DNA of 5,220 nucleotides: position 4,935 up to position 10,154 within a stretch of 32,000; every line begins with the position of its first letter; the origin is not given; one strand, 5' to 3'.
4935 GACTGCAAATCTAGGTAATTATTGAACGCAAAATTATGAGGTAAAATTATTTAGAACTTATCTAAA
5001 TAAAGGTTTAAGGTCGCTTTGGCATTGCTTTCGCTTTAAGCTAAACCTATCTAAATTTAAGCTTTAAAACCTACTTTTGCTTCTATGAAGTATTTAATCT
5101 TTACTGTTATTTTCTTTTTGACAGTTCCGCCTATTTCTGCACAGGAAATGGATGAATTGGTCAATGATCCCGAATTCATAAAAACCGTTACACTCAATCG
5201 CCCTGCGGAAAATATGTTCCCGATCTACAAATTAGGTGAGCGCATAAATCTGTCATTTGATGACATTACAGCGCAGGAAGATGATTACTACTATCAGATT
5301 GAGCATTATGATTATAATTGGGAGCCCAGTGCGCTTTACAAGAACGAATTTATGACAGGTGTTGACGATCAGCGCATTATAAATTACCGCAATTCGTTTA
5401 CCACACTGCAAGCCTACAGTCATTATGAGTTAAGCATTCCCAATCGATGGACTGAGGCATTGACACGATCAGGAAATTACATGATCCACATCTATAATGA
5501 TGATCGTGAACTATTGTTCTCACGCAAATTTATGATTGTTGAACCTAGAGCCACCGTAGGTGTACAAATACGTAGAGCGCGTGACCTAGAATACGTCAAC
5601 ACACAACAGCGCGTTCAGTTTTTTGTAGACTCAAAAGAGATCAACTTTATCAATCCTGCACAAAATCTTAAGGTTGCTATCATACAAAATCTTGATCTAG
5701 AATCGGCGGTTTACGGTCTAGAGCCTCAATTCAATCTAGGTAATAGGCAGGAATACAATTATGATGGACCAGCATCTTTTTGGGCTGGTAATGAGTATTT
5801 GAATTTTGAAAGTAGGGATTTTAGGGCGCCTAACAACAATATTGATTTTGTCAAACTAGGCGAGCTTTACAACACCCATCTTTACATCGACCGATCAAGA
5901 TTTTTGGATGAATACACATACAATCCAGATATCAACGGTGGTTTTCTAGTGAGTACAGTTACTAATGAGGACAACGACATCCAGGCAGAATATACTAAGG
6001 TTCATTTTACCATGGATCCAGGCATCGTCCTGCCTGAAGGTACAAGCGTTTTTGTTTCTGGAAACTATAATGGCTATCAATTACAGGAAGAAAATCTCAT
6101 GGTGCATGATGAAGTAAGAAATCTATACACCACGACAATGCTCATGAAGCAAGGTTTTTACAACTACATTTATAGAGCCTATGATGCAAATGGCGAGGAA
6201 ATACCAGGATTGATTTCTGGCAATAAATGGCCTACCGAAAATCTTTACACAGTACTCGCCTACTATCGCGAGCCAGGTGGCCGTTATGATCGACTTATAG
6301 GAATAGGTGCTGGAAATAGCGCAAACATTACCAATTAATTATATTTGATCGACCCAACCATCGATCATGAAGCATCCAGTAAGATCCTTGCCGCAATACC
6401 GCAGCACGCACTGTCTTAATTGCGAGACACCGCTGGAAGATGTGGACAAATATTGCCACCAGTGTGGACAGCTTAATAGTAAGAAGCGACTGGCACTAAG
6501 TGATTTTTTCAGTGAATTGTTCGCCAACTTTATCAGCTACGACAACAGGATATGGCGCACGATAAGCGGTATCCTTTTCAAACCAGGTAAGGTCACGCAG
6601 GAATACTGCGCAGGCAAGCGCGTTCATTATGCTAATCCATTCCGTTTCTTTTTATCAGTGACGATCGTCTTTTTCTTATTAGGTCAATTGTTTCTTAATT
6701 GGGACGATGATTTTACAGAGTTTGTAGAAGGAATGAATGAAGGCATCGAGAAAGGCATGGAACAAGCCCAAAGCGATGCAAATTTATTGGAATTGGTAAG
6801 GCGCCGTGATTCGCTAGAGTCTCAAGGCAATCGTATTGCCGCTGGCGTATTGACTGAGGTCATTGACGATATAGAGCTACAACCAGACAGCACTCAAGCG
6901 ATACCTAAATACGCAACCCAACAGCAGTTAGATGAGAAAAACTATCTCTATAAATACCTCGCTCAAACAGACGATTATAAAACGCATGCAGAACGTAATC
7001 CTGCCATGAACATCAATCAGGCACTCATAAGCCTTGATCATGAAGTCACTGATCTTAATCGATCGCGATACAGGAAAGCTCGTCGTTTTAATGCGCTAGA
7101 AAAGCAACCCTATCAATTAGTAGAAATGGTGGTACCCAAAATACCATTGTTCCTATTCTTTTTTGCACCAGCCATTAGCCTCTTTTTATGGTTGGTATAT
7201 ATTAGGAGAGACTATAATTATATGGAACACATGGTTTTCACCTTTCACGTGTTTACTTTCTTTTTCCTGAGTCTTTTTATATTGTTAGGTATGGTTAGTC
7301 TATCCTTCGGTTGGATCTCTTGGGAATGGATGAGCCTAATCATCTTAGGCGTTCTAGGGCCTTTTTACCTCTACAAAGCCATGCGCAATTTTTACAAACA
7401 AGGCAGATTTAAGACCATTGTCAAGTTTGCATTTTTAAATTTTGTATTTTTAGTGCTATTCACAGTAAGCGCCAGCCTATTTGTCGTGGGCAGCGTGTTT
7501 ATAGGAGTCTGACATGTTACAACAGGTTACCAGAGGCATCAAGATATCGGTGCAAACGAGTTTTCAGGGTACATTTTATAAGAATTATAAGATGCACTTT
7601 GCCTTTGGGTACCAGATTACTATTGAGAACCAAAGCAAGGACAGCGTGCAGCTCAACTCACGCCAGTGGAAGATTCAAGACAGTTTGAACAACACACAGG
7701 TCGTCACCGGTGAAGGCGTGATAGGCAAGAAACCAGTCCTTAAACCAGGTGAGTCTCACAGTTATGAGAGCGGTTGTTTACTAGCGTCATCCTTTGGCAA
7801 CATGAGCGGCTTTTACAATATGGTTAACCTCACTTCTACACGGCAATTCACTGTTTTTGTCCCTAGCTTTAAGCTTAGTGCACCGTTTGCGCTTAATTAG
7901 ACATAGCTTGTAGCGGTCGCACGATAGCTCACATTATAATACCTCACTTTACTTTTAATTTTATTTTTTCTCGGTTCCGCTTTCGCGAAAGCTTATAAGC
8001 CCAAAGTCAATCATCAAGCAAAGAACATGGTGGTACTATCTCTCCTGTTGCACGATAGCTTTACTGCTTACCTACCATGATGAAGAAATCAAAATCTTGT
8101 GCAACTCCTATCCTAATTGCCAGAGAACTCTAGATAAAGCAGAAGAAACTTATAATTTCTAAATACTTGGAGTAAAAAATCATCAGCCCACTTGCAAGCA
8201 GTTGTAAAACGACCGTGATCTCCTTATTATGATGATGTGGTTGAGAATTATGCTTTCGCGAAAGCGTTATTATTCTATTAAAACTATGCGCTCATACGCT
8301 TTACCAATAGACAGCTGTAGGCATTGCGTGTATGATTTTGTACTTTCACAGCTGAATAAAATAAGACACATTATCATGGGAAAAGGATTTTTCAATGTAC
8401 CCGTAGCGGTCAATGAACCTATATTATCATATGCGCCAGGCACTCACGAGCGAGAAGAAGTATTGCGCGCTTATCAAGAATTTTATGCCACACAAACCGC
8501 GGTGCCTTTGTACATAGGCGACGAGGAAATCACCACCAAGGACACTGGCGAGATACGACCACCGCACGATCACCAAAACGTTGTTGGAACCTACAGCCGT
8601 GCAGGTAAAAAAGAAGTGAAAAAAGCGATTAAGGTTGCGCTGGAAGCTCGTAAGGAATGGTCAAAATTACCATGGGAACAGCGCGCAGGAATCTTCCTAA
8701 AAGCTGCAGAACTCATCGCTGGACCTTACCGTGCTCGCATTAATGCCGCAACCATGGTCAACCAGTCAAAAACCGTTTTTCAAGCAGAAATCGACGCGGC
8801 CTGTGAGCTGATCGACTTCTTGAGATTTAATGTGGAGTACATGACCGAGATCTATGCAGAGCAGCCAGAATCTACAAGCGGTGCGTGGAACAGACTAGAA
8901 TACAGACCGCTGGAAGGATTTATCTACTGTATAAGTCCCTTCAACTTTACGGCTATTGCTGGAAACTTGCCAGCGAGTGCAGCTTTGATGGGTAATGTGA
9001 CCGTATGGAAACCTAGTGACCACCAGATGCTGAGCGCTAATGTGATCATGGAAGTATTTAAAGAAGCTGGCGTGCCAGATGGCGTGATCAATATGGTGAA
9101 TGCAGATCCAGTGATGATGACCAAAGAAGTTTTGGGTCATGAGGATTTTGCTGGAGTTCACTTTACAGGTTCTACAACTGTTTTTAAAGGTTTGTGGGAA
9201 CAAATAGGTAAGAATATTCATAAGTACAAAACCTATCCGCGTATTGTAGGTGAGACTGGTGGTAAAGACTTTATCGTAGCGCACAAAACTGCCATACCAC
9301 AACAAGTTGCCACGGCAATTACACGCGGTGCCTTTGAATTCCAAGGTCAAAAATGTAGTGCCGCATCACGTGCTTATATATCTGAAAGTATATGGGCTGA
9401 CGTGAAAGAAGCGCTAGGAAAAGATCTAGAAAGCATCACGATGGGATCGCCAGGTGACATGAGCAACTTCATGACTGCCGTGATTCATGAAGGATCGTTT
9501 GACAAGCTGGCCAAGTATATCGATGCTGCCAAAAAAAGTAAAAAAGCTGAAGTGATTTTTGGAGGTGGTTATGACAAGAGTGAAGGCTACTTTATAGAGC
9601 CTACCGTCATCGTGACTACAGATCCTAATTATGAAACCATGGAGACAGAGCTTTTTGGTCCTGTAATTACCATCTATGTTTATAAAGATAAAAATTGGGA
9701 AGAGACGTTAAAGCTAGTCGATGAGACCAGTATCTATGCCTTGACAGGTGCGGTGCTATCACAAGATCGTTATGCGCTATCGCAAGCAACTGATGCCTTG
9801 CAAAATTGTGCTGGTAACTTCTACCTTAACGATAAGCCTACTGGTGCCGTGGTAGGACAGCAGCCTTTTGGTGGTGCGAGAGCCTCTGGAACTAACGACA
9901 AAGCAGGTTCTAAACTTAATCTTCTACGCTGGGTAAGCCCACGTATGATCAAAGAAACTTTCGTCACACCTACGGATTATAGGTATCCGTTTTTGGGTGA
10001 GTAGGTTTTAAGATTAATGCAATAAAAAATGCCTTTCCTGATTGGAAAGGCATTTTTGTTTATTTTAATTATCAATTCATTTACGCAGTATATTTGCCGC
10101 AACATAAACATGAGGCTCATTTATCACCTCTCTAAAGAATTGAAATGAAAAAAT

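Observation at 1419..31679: High-copy 16-bp perfect palindrome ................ (about 1 per 3.5 kb)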

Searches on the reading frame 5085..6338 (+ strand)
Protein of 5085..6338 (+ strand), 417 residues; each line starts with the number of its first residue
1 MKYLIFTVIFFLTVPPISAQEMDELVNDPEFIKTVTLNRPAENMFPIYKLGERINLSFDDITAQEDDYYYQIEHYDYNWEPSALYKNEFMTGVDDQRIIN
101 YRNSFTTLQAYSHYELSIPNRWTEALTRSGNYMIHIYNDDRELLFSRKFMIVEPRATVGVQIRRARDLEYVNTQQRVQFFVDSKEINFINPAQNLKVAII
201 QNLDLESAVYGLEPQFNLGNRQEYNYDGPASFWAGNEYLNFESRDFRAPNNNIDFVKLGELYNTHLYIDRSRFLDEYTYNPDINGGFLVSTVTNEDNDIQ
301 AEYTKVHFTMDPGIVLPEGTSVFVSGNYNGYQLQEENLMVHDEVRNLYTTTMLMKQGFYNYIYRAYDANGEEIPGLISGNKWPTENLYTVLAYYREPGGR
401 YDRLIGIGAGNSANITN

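Call 5: search_protein_families(library=ncbifam, proteins=[window:5085-6338:+], max_evalue=0.00001)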
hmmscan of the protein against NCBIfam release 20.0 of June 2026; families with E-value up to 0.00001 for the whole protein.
window:5085-6338:+ (417 aa): 1 family
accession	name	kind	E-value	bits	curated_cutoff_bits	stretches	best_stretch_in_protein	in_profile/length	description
NF052315.1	T9SS_plug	equivalog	3.4e-129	431.3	100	1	31-408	2-385/385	type IX secretion system plug protein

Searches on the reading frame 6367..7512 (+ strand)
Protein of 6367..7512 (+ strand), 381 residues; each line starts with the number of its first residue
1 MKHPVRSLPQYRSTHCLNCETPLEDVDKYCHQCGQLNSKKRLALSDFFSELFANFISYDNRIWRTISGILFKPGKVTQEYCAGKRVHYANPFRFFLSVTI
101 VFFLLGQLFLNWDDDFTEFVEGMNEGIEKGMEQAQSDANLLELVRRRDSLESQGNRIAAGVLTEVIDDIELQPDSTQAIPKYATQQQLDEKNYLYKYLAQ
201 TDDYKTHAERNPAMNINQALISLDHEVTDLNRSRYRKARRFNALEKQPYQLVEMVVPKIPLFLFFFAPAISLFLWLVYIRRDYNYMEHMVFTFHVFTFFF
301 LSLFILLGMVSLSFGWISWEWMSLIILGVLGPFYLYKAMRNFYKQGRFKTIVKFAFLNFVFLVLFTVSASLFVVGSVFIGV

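Call 5: search_protein_families(library=ncbifam, proteins=[window:6367-7512:+], max_evalue=0.00001)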
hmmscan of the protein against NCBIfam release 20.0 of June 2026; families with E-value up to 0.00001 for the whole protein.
window:6367-7512:+ (381 aa): 0 families

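Call 68: search_protein_families(library=pfam, proteins=[window:6367-7512:+], max_evalue=0.001)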
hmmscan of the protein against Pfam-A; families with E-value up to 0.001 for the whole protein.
window:6367-7512:+ (381 aa): 2 families
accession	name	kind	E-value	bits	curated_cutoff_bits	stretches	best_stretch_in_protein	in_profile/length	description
PF12412.13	DUF3667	-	6.6e-18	64.4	27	1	59-103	1-45/45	Protein of unknown function (DUF3667)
PF13240.11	Zn_Ribbon_1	-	0.00043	20.4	25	1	15-34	1-20/23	zinc-ribbon domain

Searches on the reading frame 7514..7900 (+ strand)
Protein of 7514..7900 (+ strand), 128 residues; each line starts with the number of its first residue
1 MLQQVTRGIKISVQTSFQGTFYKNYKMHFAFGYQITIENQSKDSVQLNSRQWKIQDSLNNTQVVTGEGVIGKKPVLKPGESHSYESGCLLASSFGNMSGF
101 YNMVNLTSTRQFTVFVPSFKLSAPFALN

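Call 5: search_protein_families(library=ncbifam, proteins=[window:7514-7900:+], max_evalue=0.00001)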
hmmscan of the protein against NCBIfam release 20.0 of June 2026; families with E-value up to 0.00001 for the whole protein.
window:7514-7900:+ (128 aa): 1 family
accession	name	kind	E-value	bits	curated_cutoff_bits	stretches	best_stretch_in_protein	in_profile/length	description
NF003967.1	PRK05461.1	equivalog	5.9e-41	139.2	106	1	6-127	2-122/123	Co2+/Mg2+ efflux protein ApaG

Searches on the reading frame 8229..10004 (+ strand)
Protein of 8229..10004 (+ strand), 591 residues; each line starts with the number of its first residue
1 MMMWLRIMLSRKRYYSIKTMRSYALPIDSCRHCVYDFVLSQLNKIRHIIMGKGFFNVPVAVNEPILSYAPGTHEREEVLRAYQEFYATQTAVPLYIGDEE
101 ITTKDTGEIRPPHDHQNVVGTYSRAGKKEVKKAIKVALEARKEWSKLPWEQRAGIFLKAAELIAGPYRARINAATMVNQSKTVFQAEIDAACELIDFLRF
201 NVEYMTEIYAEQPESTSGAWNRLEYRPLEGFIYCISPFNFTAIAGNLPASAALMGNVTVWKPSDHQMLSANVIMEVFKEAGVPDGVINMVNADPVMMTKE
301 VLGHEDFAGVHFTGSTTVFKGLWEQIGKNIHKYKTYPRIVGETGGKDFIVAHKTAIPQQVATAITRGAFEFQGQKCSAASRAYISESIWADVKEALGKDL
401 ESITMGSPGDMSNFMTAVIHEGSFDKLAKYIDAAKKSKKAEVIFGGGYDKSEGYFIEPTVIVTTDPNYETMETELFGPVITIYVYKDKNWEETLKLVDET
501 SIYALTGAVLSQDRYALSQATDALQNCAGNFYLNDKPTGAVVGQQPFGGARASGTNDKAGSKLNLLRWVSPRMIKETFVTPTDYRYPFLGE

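Call 5: search_protein_families(library=ncbifam, proteins=[window:8229-10004:+], max_evalue=0.00001)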
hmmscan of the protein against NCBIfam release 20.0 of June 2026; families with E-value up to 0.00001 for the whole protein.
window:8229-10004:+ (591 aa): 38 families (the best 25 are shown)
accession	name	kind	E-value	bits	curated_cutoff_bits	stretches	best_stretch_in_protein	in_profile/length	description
TIGR01236.1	D1pyr5carbox1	equivalog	1.2e-234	779.9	613.6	1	62-588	2-531/533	L-glutamate gamma-semialdehyde dehydrogenase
NF002852.0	PRK03137.1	subfamily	2.6e-108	363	648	1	63-578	8-514/514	L-glutamate gamma-semialdehyde dehydrogenase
TIGR01237.1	D1pyr5carbox2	equivalog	5.3e-96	322.4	659.65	1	92-578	33-511/511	L-glutamate gamma-semialdehyde dehydrogenase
NF008869.0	PRK11904.1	equivalog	7.9e-77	259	747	1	75-574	537-1024/1042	bifunctional proline dehydrogenase/L-glutamate gamma-semialdehyde dehydrogenase PutA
NF008772.0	PRK11809.1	equivalog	3.7e-64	217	1750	1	98-572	652-1110/1318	trifunctional transcriptional regulator/proline dehydrogenase/L-glutamate gamma-semialdehyde dehydrogenase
TIGR01238.1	D1pyr5carbox3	equivalog_domain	5.8e-64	216.4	485.2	1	91-570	38-497/500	L-glutamate gamma-semialdehyde dehydrogenase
NF042993.1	AlphKGSA_gudD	equivalog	5e-59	200.3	770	1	103-557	17-461/481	alpha-ketoglutaric semialdehyde dehydrogenase GucD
NF052305.1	DioxValDhHalo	equivalog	2.6e-57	194.8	750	1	101-556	16-460/483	2,5-dioxovalerate dehydrogenase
NF010000.0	PRK13473.1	subfamily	2.4e-54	184.7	615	1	106-555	18-452/475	aminobutyraldehyde dehydrogenase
NF006916.0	PRK09407.1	equivalog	2.5e-51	174.9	521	1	101-577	30-493/526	succinic semialdehyde dehydrogenase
TIGR02299.1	HpaE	equivalog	2.5e-51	174.8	638.35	1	110-560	21-461/488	5-carboxymethyl-2-hydroxymuconate semialdehyde dehydrogenase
TIGR01804.1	BADH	equivalog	8.1e-50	169.6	668.6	1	112-557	20-453/467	betaine-aldehyde dehydrogenase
NF040792.1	glyc_ald_dh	equivalog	2.8e-47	161.8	760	1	116-564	26-461/488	D-glyceraldehyde dehydrogenase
NF009725.0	PRK13252.1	equivalog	5.4e-47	160.3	593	1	115-559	31-463/488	betaine-aldehyde dehydrogenase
NF007497.0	PRK10090.1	equivalog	1.1e-45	156.4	500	1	94-555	9-457/480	aldehyde dehydrogenase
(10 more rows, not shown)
